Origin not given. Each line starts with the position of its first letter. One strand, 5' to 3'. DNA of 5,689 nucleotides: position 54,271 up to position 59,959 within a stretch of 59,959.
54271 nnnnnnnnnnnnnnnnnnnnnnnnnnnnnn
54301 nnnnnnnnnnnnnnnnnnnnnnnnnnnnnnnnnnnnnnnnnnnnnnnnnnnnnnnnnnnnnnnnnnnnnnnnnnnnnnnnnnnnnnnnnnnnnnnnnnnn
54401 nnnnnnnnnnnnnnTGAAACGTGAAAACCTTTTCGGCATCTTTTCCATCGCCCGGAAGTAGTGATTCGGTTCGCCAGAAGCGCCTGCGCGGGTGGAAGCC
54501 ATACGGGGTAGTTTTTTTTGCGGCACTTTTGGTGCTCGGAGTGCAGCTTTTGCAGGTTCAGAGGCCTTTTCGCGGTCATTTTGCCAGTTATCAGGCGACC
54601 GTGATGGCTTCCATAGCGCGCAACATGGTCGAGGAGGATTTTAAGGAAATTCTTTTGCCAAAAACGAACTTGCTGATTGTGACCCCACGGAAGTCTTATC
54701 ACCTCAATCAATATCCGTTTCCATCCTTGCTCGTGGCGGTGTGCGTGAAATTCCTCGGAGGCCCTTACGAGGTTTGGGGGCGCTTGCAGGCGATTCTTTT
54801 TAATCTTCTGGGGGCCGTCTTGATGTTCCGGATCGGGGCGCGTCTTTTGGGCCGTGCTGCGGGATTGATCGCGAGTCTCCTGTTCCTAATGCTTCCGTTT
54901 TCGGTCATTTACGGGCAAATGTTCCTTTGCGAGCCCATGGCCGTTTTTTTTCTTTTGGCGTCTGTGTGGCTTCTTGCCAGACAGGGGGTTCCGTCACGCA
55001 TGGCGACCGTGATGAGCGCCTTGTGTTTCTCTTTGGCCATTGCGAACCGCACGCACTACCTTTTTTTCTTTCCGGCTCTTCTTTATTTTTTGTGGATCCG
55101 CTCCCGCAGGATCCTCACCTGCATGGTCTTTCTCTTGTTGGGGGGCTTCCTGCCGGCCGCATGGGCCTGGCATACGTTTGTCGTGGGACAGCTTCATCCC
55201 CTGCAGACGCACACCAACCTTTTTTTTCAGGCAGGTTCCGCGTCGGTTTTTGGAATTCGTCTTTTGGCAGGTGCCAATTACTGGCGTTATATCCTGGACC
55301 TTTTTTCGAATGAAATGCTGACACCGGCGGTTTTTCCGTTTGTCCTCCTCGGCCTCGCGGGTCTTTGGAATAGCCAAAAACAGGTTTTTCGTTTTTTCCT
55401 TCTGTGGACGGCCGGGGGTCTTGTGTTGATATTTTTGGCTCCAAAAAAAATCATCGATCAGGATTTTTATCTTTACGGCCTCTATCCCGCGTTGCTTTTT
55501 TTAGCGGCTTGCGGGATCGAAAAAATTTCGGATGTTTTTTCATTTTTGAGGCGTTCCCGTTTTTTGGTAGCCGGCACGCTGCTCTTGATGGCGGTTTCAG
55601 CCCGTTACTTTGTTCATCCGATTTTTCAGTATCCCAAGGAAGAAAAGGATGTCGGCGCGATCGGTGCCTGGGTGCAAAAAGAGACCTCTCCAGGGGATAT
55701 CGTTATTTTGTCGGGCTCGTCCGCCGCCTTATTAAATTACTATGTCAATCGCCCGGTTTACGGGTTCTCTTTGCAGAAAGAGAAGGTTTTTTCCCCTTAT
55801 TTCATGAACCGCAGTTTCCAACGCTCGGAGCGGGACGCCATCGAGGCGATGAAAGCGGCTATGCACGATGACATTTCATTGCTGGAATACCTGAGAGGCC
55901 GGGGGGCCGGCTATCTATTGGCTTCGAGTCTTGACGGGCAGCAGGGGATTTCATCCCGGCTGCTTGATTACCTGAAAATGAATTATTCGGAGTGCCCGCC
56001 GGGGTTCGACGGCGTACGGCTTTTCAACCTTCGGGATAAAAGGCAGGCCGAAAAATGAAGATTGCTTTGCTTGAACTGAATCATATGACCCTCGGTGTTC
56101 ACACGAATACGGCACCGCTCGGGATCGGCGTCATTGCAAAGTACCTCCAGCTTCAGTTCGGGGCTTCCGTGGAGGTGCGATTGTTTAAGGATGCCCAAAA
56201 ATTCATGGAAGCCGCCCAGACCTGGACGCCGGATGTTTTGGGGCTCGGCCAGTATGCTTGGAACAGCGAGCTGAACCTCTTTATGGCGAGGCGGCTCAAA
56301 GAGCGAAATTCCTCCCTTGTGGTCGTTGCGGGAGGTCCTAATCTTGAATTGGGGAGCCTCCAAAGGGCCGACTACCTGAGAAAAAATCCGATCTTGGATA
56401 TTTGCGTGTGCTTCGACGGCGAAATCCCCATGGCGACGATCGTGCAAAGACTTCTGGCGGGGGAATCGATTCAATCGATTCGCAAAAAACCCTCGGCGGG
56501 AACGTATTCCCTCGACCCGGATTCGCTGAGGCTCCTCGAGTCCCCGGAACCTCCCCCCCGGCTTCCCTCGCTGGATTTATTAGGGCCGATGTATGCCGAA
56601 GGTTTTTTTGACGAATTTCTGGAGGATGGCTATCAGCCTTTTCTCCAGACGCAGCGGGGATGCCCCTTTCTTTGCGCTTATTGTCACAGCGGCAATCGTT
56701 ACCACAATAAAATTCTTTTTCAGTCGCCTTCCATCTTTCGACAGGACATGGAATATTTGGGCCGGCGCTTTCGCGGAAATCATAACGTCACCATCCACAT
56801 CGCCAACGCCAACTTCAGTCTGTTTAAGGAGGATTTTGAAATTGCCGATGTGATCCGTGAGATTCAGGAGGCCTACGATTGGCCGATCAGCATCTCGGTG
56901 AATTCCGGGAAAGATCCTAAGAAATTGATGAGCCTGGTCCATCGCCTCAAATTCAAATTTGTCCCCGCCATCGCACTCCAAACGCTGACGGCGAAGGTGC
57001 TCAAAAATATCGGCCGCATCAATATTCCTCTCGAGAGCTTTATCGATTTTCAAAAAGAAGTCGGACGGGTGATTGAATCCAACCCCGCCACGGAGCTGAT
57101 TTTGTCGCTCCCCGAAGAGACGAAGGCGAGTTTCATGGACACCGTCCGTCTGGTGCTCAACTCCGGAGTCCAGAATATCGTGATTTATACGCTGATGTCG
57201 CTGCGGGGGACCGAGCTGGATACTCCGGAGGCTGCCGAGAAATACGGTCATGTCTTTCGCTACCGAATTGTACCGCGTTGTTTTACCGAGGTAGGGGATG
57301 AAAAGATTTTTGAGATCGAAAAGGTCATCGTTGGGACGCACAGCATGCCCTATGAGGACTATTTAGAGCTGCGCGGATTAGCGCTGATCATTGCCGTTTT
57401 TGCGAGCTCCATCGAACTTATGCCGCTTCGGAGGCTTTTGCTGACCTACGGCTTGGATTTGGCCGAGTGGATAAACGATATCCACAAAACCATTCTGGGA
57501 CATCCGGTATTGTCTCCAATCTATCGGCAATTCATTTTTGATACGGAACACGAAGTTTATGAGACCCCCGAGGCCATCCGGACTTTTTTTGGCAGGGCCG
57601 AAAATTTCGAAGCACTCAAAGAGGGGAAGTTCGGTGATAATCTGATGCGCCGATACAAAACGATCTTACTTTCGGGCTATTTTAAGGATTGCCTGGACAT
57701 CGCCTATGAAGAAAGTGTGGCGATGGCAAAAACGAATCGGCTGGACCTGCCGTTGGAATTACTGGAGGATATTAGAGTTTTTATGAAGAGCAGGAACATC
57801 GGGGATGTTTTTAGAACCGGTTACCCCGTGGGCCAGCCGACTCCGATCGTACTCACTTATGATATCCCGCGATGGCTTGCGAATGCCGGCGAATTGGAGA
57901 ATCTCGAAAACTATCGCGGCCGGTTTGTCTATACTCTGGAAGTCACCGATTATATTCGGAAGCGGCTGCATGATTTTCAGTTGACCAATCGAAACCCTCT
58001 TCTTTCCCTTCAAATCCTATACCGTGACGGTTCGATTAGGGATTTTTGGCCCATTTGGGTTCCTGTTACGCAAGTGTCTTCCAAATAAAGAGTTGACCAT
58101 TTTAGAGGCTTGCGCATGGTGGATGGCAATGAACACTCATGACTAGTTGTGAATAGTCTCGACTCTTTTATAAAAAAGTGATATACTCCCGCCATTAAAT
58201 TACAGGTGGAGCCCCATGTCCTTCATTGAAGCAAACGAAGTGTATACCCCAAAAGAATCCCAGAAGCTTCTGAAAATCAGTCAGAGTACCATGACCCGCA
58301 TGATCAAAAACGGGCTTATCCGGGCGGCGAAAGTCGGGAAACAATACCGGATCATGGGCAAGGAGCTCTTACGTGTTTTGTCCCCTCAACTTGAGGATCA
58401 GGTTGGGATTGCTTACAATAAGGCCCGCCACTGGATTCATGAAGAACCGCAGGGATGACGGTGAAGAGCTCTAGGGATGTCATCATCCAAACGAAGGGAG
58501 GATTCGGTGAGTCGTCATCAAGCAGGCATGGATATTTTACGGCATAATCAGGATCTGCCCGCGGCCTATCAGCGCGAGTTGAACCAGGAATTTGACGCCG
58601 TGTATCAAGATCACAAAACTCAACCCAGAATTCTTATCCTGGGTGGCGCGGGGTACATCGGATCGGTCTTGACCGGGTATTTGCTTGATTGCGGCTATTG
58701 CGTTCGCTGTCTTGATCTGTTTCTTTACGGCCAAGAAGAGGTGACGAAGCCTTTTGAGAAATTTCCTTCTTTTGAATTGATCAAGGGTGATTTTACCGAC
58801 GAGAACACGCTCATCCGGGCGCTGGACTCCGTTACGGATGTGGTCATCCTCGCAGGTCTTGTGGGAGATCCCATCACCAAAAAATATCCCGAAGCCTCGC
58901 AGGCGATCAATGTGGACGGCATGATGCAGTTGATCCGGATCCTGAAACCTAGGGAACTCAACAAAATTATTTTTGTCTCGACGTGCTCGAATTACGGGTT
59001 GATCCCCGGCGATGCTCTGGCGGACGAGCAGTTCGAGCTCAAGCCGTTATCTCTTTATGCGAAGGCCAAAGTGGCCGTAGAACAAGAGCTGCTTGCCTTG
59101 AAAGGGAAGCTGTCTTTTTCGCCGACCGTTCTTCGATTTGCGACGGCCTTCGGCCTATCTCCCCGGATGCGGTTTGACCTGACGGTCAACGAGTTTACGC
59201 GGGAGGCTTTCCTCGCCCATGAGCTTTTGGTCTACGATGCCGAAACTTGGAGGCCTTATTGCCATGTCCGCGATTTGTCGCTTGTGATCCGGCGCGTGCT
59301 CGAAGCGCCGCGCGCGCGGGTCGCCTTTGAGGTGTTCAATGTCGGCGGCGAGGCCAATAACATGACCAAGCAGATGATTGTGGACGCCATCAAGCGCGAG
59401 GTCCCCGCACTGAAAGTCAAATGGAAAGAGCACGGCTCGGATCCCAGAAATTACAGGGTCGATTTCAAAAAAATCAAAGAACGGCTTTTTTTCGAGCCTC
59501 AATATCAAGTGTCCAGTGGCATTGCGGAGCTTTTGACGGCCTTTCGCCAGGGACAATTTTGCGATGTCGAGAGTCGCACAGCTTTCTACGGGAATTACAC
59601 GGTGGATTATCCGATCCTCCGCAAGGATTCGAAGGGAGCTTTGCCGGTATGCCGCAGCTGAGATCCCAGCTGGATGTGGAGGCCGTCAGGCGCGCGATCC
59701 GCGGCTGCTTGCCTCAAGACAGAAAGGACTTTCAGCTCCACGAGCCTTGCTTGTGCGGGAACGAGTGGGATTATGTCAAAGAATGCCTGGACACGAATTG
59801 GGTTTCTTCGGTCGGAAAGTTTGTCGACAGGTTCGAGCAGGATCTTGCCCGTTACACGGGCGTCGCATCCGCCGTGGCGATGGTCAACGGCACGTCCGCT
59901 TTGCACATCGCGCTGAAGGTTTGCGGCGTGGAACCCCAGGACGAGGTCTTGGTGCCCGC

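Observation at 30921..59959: A 29-kb co-directional locus combining many GT-C transferases, radical SAM enzymes and a phosphonate pathway: candidate undescribed envelope-modification system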

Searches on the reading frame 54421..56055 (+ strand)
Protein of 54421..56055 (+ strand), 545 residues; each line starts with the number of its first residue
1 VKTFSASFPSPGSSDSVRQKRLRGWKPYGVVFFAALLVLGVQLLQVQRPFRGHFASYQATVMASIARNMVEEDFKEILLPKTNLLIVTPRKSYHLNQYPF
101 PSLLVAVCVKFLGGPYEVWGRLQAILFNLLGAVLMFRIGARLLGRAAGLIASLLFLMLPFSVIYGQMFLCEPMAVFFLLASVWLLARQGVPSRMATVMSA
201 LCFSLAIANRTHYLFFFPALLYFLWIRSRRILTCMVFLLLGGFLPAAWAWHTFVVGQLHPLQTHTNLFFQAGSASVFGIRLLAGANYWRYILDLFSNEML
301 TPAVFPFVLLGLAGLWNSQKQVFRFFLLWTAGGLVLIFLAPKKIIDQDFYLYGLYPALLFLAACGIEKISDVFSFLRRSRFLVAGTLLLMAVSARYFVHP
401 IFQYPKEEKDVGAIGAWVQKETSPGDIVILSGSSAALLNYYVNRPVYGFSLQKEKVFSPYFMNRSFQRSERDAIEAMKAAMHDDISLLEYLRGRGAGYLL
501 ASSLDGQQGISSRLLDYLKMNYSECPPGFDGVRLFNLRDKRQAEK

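Call 7: search_protein_families(library=pfam, proteins=[window:54421-56055:+], max_evalue=0.01)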
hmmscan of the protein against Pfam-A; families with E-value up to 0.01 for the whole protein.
window:54421-56055:+ (545 aa): 1 family
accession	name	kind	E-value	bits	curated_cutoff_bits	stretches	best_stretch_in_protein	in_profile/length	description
PF13231.12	PMT_2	-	6.3e-06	26.9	26.1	1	102-241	7-148/160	Dolichyl-phosphate-mannose-protein mannosyltransferase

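Call 48: search_solved_structures(query=window:54421-56055:+, max_evalue=0.01)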
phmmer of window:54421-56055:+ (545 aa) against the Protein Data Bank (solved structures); distinct sequences matched with E-value up to 0.01: 0.

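Call 57: search_protein_families(library=ncbifam, proteins=[window:54421-56055:+], max_evalue=0.0001)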
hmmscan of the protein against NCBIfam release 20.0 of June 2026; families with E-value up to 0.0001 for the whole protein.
window:54421-56055:+ (545 aa): 0 families

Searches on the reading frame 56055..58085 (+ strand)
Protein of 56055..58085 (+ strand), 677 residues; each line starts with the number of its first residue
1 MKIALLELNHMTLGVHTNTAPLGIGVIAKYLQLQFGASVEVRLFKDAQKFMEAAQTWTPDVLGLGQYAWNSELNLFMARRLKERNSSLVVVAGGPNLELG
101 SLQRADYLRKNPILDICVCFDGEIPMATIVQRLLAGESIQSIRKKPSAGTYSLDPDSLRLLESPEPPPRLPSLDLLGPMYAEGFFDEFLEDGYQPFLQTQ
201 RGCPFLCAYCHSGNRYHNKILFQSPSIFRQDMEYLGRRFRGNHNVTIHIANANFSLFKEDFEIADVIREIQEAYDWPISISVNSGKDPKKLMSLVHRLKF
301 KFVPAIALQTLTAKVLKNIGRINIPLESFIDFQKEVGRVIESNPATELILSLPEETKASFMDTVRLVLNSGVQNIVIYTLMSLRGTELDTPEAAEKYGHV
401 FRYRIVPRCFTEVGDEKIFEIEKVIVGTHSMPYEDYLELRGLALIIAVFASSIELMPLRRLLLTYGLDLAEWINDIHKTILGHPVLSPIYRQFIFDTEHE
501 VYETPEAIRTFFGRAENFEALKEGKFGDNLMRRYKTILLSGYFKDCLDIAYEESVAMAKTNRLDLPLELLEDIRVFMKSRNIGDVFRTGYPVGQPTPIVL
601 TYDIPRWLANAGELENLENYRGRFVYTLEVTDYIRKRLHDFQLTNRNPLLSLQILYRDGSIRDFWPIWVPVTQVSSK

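Call 7: search_protein_families(library=pfam, proteins=[window:56055-58085:+], max_evalue=0.01)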
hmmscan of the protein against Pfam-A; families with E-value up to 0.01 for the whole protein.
window:56055-58085:+ (677 aa): 2 families
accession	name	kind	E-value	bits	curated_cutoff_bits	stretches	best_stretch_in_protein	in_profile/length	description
PF04055.27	Radical_SAM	-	9.8e-08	32.8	29.5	1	199-367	3-166/166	Radical SAM superfamily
PF02310.24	B12-binding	-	2.7e-06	27.7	32.1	1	17-129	10-120/121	B12 binding domain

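Call 14: search_protein_families(library=ncbifam, proteins=[window:56055-58085:+], max_evalue=0.01)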
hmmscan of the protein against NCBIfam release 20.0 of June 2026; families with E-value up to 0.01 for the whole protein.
window:56055-58085:+ (677 aa): 14 families
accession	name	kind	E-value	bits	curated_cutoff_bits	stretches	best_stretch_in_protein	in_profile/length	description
NF033712.0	B12_rSAM_KedN5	subfamily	2.5e-28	98.7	700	1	33-399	33-396/624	KedN5 family methylcobalamin-dependent radical SAM C-methyltransferase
TIGR04013.1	B12_SAM_MJ_1487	hypoth_equivalog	1.5e-06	27.3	251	0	70-212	52-169/382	TIGR04013 family B12-binding domain/radical SAM domain-containing protein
TIGR01212.1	TIGR01212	equivalog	2.2e-06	27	180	1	306-394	143-229/302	tRNA modification radical SAM protein MnmL/YtqA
TIGR04072.2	rSAM_ladder_B12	equivalog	7.9e-06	24.8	360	1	170-239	156-225/443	lipid biosynthesis B12-binding/radical SAM protein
TIGR03994.1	rSAM_HemZ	equivalog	2.5e-05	23.6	321.4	1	203-392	94-288/401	coproporphyrinogen dehydrogenase HemZ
TIGR01579.1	MiaB-like-C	equivalog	2.8e-05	23.6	357.05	1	189-380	135-328/416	tRNA (N(6)-L-threonylcarbamoyladenosine(37)-C(2))-methylthiotransferase MtaB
TIGR02026.1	BchE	equivalog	3.2e-05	23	481.35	1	101-369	103-364/497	magnesium-protoporphyrin IX monomethyl ester anaerobic oxidative cyclase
NF050148.1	rSAM_ApyD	equivalog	4.6e-05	22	750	1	57-241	73-246/645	RiPP biosynthesis radical SAM protein ApyD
TIGR03975.1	rSAM_ocin_1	subfamily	0.00043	18.9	281.85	1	54-141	124-210/606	RiPP maturation radical SAM C-methyltransferase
NF053743.1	LipS2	equivalog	0.00045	19.8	270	1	196-397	26-221/292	LipS2 family lipoyl synthase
TIGR00089.1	TIGR00089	subfamily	0.00047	19.1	251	1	190-380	136-328/429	MiaB/RimO family radical SAM methylthiotransferase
NF038361.1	rSAM_Sden_1168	equivalog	0.00095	17.8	575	1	197-388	285-469/560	Sden_1168 family B12-binding radical SAM P-methyltransferase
TIGR04367.1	HpnR_B12_rSAM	equivalog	0.0019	16.8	650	1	15-233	16-225/490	hopanoid C-3 methylase HpnR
TIGR00538.1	hemN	equivalog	0.0046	15.8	324.95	1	228-378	86-238/454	oxygen-independent coproporphyrinogen III oxidase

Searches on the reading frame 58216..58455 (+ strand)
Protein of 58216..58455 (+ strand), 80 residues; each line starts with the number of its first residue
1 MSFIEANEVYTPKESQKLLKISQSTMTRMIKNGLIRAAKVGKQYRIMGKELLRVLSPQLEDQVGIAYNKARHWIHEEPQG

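Call 69: search_protein_families(library=pfam, proteins=[window:58216-58455:+], max_evalue=0.01)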
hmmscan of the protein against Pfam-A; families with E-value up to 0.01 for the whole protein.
window:58216-58455:+ (80 aa): 1 family
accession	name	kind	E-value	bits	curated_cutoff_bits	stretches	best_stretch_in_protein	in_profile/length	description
PF12728.13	HTH_17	-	8.4e-12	45.6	27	1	9-55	1-47/51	Helix-turn-helix domain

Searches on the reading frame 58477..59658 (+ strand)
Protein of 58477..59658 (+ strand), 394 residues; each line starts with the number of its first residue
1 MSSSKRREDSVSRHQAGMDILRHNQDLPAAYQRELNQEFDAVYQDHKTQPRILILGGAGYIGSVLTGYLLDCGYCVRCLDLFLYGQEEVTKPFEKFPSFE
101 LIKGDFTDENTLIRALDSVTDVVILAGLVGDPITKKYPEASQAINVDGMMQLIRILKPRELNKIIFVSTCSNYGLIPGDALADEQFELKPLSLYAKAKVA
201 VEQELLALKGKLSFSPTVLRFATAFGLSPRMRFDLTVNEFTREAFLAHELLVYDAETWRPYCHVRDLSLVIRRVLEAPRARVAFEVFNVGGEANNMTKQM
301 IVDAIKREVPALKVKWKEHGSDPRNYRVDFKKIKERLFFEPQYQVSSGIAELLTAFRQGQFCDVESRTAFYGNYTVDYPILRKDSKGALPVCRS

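Call 7: search_protein_families(library=pfam, proteins=[window:58477-59658:+], max_evalue=0.01)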
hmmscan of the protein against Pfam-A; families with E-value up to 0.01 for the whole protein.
window:58477-59658:+ (394 aa): 7 families
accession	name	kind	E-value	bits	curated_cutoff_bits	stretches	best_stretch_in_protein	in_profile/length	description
PF01370.27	Epimerase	-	2.5e-33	115.9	20.9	1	52-290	1-240/240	NAD dependent epimerase/dehydratase family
PF16363.11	GDP_Man_Dehyd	-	1.1e-20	74.8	27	1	53-351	1-331/332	GDP-mannose 4,6 dehydratase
PF01073.25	3Beta_HSD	-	5.7e-13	49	22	1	53-210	1-162/280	3-beta hydroxysteroid dehydrogenase/isomerase family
PF04321.23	RmlD_sub_bind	-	3.7e-07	29.9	27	1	51-309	2-231/287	RmlD substrate binding domain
PF13460.12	NAD_binding_10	-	3.2e-05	24.3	27.2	1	56-205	1-131/184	NAD(P)H-binding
PF05368.20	NmrA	-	6.2e-05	23.2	27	1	50-127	3-78/298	NmrA-like family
PF02719.21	Polysacc_synt_2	-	0.003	17.2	20.2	1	52-169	1-128/293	Polysaccharide biosynthesis protein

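Call 14: search_protein_families(library=ncbifam, proteins=[window:58477-59658:+], max_evalue=0.01)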
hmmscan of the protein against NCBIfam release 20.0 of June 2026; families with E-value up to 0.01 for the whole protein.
window:58477-59658:+ (394 aa): 19 families
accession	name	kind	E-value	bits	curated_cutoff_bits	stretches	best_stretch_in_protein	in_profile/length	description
TIGR01179.1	galE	equivalog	4.5e-27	94.8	262.3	1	51-344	1-312/332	UDP-glucose 4-epimerase GalE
TIGR01181.1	dTDP_gluc_dehyt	equivalog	7.6e-22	77.8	365.1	1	51-354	1-309/321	dTDP-glucose 4,6-dehydratase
TIGR04180.1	EDH_00030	hypoth_equivalog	6.7e-15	54.9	475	1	52-226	1-177/297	NAD-dependent 4,6-dehydratase LegB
NF007956.0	PRK10675.1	subfamily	2.9e-13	49.7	394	1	51-229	2-185/338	UDP-glucose 4-epimerase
TIGR03466.1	HpnA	hypoth_equivalog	1.2e-10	40.8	367.65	1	52-208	3-155/327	hopanoid-associated sugar epimerase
NF011728.1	PRK15181.1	equivalog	1.5e-09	37.4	760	1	51-352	17-333/348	Vi polysaccharide biosynthesis UDP-N-acetylglucosaminuronic acid C-4 epimerase TviC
NF043036.1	ErythonDh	equivalog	1.6e-07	30.9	325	1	51-202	2-157/321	D-erythronate dehydrogenase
TIGR02622.1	CDP_4_6_dhtase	equivalog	6.7e-07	28.8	278.45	1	50-169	5-129/352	CDP-glucose 4,6-dehydratase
NF005998.1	PRK08125.1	equivalog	7e-07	28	777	1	44-185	310-448/649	bifunctional UDP-4-amino-4-deoxy-L-arabinose formyltransferase/UDP-glucuronic acid oxidase ArnA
TIGR01214.1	rmlD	equivalog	4.1e-06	26.1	224.05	1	51-282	1-204/285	dTDP-4-dehydrorhamnose reductase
TIGR02197.1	heptose_epim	equivalog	2e-05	23.9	274.6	1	52-353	1-310/316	ADP-glyceromanno-heptose 6-epimerase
NF042422.1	oxyalk_red_OleD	equivalog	3.7e-05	23.2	580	1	51-209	2-154/329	2-alkyl-3-oxoalkanoate reductase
NF008872.0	PRK11908.1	equivalog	4.4e-05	22.7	294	1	51-188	3-137/349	bifunctional UDP-4-keto-pentose/UDP-xylose synthase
TIGR03589.1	PseB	equivalog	8.7e-05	21.6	407.75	1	51-169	6-125/324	UDP-N-acetylglucosamine 4,6-dehydratase (inverting)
NF041293.1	G6PDh_Azf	equivalog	0.00011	21.7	400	1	52-170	5-116/252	NAD-dependent glucose-6-phosphate dehydrogenase Azf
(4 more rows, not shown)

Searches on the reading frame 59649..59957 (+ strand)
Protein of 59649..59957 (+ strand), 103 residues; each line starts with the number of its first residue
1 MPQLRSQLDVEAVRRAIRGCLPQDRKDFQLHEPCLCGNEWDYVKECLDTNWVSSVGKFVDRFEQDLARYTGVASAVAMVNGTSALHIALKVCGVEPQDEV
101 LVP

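Call 69: search_protein_families(library=pfam, proteins=[window:59649-59957:+], max_evalue=0.01)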
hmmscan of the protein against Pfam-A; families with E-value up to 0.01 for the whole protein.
window:59649-59957:+ (103 aa): 1 family
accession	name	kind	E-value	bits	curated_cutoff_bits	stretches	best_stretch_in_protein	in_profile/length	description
PF01041.23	DegT_DnrJ_EryC1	-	1.2e-18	67.9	19.8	1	38-103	6-70/360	DegT/DnrJ/EryC1/StrS aminotransferase family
